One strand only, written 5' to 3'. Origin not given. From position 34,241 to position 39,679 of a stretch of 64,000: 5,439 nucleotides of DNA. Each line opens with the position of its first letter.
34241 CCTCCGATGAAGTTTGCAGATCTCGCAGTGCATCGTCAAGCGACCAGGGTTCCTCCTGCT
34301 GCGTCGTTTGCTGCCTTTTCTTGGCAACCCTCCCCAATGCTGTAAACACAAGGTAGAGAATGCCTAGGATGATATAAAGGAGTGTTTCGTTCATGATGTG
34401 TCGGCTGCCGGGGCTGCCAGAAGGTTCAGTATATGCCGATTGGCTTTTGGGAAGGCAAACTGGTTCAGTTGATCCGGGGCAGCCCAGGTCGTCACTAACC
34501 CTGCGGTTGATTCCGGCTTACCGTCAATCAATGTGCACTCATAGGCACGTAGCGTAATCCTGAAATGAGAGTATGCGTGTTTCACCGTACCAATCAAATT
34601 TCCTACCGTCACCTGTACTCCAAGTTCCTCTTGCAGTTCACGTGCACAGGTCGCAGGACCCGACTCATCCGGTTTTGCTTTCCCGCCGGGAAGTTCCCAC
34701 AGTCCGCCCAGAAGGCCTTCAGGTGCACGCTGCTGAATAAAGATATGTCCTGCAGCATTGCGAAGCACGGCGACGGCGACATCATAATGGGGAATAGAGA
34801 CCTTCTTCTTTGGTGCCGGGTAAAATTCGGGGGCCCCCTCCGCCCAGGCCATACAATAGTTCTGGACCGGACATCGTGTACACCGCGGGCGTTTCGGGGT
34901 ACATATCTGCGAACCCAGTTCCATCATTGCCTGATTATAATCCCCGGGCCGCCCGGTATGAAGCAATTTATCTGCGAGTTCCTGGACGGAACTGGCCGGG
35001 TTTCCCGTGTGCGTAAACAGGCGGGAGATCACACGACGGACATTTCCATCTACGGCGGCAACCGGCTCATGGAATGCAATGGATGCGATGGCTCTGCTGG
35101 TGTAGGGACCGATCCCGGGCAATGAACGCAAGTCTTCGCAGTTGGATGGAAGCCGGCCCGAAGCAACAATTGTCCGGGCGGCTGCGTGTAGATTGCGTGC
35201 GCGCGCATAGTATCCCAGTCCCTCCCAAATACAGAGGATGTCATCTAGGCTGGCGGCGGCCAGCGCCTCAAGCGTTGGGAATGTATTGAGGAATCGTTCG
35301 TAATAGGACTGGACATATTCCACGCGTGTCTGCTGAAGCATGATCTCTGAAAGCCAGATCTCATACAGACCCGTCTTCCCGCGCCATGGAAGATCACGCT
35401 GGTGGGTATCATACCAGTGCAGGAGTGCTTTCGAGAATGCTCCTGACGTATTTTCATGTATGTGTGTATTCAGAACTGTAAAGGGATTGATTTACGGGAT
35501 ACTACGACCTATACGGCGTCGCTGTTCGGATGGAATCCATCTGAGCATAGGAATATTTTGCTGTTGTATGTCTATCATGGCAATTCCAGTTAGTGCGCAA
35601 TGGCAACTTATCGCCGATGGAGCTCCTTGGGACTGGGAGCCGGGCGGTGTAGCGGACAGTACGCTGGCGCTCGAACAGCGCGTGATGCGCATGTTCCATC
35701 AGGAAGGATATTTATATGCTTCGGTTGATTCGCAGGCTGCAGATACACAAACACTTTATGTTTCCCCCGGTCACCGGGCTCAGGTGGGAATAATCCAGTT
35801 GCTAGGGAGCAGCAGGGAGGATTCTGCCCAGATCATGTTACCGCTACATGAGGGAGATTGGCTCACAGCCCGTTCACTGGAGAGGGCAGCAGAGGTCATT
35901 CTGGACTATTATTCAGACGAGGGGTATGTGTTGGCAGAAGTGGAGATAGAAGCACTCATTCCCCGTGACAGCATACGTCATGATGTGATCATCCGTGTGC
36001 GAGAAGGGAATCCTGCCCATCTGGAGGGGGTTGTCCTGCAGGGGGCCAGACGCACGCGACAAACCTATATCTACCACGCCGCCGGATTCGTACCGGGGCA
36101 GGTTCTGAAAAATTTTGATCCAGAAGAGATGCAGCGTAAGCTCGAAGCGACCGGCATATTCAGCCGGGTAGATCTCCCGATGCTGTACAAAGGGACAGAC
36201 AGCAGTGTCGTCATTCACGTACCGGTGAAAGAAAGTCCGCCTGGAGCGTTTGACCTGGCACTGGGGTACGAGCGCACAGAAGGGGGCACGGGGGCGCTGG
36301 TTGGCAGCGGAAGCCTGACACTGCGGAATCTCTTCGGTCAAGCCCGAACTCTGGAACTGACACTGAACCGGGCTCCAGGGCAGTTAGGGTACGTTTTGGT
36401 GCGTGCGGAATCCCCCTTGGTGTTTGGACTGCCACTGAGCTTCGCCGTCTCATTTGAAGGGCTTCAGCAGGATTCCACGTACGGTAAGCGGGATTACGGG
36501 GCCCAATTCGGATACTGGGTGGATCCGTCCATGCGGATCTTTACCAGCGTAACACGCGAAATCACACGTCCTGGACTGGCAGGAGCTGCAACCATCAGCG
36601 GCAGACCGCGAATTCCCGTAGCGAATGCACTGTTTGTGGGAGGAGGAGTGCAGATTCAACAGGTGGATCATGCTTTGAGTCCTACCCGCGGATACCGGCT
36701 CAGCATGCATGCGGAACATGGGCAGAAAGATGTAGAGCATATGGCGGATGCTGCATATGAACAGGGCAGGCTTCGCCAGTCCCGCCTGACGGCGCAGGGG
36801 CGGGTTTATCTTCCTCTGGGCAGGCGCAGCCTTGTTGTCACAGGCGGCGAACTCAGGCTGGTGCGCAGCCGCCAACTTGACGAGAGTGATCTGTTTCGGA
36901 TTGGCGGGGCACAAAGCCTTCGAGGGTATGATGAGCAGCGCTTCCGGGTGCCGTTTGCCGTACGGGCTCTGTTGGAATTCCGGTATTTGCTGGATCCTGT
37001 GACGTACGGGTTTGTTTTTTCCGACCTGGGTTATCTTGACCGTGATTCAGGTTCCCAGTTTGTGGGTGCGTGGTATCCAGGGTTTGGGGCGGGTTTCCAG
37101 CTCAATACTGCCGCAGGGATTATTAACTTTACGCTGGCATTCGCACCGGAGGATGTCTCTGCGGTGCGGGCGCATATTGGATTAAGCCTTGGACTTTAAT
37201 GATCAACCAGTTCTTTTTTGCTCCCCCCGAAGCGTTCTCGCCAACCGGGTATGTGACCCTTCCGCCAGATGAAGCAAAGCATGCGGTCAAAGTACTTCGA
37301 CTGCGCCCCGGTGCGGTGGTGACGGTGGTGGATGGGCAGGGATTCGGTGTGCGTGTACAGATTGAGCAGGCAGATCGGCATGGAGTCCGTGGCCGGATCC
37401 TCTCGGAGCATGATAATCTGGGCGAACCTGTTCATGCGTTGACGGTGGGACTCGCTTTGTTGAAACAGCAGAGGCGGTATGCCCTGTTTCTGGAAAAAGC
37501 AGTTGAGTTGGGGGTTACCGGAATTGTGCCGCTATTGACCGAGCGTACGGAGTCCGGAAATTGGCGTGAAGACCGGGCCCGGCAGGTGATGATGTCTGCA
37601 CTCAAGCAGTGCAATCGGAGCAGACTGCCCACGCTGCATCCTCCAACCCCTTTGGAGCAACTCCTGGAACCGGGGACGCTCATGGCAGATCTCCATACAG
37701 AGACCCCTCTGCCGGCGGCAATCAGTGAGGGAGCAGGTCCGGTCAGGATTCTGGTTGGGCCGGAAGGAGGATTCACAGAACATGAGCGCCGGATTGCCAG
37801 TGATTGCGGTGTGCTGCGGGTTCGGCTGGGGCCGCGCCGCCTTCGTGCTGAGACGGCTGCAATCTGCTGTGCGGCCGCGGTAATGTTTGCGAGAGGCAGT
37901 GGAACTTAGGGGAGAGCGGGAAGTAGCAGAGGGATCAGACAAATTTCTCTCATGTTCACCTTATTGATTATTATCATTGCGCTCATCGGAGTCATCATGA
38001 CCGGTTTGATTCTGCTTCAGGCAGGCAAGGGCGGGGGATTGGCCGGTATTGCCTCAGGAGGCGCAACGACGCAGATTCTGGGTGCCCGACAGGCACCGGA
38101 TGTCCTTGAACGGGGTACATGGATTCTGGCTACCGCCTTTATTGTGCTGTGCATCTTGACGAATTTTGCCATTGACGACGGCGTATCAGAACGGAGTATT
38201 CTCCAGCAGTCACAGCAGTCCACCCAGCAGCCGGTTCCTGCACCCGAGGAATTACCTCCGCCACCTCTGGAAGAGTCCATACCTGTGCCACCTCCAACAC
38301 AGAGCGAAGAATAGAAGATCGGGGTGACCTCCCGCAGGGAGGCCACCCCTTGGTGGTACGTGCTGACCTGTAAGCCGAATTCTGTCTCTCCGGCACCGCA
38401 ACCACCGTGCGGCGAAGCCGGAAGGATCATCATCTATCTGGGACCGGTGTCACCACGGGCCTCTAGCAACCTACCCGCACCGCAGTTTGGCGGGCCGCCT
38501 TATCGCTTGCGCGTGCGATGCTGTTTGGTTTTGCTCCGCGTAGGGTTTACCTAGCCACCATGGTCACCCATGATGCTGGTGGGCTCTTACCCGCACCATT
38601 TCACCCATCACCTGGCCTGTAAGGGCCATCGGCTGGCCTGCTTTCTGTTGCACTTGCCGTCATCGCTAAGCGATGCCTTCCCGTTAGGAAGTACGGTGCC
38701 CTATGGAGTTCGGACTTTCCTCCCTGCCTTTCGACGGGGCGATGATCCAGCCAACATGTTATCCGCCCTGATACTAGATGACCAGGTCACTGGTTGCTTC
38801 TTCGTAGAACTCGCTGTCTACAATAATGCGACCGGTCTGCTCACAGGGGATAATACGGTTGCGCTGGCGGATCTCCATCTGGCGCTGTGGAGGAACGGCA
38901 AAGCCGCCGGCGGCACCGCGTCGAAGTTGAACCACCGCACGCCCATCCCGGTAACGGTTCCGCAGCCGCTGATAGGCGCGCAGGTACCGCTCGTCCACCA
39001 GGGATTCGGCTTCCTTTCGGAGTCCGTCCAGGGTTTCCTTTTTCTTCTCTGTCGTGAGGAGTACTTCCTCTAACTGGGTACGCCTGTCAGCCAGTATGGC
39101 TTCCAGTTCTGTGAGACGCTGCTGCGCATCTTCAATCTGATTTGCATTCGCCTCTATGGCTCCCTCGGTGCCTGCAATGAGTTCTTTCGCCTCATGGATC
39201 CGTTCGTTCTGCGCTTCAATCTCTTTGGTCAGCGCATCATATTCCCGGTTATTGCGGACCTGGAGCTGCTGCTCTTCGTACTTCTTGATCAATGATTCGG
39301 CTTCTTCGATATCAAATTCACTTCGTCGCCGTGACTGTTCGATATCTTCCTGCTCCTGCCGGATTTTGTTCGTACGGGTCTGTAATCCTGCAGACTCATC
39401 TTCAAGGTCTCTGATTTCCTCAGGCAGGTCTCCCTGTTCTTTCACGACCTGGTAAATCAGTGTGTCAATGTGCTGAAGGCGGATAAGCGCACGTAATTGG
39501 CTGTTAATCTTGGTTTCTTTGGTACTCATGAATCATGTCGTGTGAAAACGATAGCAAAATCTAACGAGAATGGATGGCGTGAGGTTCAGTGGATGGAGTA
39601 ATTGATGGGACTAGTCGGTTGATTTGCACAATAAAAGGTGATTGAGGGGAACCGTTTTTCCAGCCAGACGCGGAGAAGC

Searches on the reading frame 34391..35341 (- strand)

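Call 34: search_protein_families(library=ncbifam, proteins=[window:34391-35341:-], max_evalue=0.00001)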
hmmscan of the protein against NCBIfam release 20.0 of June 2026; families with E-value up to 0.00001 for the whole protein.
window:34391-35341:- (316 aa): 12 families
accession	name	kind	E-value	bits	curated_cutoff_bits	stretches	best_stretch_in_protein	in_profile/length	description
TIGR01084.1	mutY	equivalog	3.2e-78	263.1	286.5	1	1-221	37-264/277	A/G-specific adenine glycosylase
NF008132.0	PRK10880.1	equivalog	2.5e-59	201.1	427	1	1-264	40-302/351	A/G-specific adenine glycosylase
NF010488.0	PRK13910.1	equivalog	6.3e-41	140.6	471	1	1-167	2-171/290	adenine-specific DNA glycosylase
NF006530.0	PRK08999.1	equivalog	1.3e-31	109.9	245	1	187-312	7-132/315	Nudix family hydrolase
NF008044.0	PRK10776.1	equivalog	1e-23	83.6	148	1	186-309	4-127/130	8-oxo-dGTP diphosphatase MutT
TIGR00586.1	mutt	equivalog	2.2e-23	82.7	97.9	1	185-308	4-127/129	8-oxo-dGTP diphosphatase MutT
NF007834.0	PRK10546.1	equivalog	3.4e-19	69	156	1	190-306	7-123/135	pyrimidine (deoxy)nucleoside triphosphate diphosphatase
TIGR01083.1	nth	equivalog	3.7e-18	65.9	211.7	1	4-154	39-192/192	endonuclease III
NF007978.0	PRK10702.1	equivalog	7.9e-09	35.4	405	1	42-163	79-203/211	endonuclease III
NF053634.1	MonDNAglycDR2438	equivalog_domain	1.4e-08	34.6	400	1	71-168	110-209/219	monofunctional DNA glycosylase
NF003787.0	PRK05379.1-4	equivalog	6.7e-08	31.9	449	1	174-265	192-287/346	bifunctional nicotinamide-nucleotide adenylyltransferase/Nudix hydroxylase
NF003788.0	PRK05379.1-5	equivalog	6.4e-06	25.7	354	1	184-255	211-280/351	bifunctional nicotinamide-nucleotide adenylyltransferase/Nudix hydroxylase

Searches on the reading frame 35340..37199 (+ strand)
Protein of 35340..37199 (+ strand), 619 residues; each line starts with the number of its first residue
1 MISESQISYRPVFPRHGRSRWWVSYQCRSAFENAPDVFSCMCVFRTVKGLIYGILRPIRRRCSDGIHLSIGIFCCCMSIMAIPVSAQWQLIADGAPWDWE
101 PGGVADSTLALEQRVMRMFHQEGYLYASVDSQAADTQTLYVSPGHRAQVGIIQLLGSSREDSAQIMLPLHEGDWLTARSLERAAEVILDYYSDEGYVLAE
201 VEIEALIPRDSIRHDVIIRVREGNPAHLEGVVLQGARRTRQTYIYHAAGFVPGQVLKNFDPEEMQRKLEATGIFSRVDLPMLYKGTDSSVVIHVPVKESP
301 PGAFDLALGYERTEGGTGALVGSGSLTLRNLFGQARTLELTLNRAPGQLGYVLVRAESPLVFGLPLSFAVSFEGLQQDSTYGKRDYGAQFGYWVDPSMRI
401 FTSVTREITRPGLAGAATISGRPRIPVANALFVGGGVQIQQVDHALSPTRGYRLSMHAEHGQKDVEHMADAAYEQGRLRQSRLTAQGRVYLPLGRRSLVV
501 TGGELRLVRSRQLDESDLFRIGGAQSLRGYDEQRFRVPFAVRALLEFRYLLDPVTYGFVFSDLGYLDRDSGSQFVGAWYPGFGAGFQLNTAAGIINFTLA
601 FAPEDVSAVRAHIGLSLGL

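Call 34: search_protein_families(library=ncbifam, proteins=[window:35340-37199:+], max_evalue=0.00001)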
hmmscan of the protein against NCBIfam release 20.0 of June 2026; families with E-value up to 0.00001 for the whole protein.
window:35340-37199:+ (619 aa): 1 family
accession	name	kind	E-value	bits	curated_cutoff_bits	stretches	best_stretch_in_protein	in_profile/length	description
TIGR03303.1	OM_YaeT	equivalog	1.5e-26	93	297.15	1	115-532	201-629/741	outer membrane protein assembly factor BamA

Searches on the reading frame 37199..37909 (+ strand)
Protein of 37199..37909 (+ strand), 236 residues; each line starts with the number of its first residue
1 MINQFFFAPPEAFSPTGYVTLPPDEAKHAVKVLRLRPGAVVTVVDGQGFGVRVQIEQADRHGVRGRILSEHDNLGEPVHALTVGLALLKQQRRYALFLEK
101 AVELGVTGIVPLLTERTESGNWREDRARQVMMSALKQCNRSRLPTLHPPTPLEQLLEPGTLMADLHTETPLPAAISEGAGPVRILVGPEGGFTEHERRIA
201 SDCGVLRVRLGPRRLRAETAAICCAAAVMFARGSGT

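Call 34: search_protein_families(library=ncbifam, proteins=[window:37199-37909:+], max_evalue=0.00001)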
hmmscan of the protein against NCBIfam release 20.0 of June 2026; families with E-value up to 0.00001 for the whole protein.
window:37199-37909:+ (236 aa): 22 families
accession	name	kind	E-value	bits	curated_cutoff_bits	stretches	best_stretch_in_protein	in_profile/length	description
NF008692.0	PRK11713.1-5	equivalog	1.3e-45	155.7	196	1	6-232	7-243/246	16S rRNA (uracil(1498)-N(3))-methyltransferase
NF008705.0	PRK11713.6-4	equivalog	1.5e-43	148.8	343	1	5-228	3-234/248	16S rRNA (uracil(1498)-N(3))-methyltransferase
NF008707.0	PRK11713.7-2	equivalog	2.5e-41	141.6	327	1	6-231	14-252/255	16S rRNA (uracil(1498)-N(3))-methyltransferase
NF008706.0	PRK11713.7-1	equivalog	8.3e-40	137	273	1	17-233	13-231/232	16S rRNA (uracil(1498)-N(3))-methyltransferase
NF008702.0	PRK11713.6-1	equivalog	9.1e-40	136.3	269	1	14-229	11-230/235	16S rRNA (uracil(1498)-N(3))-methyltransferase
NF008696.0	PRK11713.3-5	equivalog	1e-37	129.8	234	1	18-233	20-243/248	16S rRNA (uracil(1498)-N(3))-methyltransferase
NF008703.0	PRK11713.6-2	equivalog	4.3e-33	114.4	291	1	4-230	5-237/242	16S rRNA (uracil(1498)-N(3))-methyltransferase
TIGR00046.1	TIGR00046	subfamily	8.9e-33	113.6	41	1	10-229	8-234/240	RsmE family RNA methyltransferase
NF008697.0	PRK11713.4-1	equivalog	8.5e-32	110.4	234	1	10-229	11-240/250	16S rRNA (uracil(1498)-N(3))-methyltransferase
NF008709.0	PRK11713.7-4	equivalog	1.1e-31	110.1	292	1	18-233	15-243/246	16S rRNA (uracil(1498)-N(3))-methyltransferase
NF008711.0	PRK11713.7-6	equivalog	1.7e-30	106.5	304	1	21-229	18-239/244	16S rRNA (uracil(1498)-N(3))-methyltransferase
NF008704.0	PRK11713.6-3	equivalog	2.7e-28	98.8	216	1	19-229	14-221/227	16S rRNA (uracil(1498)-N(3))-methyltransferase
NF008693.0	PRK11713.2-3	equivalog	3e-28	98.7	210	1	1-229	1-239/246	16S rRNA (uracil(1498)-N(3))-methyltransferase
NF008694.0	PRK11713.3-2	equivalog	4.1e-28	98.3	234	1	17-229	20-238/245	16S rRNA (uracil(1498)-N(3))-methyltransferase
NF008690.0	PRK11713.1-1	equivalog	1.6e-26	93.2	342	1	11-229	10-236/243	16S rRNA (uracil(1498)-N(3))-methyltransferase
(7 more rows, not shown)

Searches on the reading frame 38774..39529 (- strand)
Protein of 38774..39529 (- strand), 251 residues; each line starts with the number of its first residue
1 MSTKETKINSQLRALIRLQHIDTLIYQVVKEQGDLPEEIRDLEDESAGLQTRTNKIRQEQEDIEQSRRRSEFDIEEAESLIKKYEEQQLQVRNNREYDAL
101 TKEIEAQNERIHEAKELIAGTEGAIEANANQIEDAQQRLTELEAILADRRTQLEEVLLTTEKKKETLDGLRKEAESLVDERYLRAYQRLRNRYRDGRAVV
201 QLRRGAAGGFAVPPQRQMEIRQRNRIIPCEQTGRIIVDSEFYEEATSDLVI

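Call 34: search_protein_families(library=ncbifam, proteins=[window:38774-39529:-], max_evalue=0.00001)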
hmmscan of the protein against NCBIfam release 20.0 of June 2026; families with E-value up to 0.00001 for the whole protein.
window:38774-39529:- (251 aa): 1 family
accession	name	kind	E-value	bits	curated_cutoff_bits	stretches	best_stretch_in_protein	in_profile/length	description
NF047363.1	Zn_ribbon_CdsZ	equivalog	1.4e-15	57.5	275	1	10-237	3-231/251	zinc ribbon domain regulatory protein CdsZ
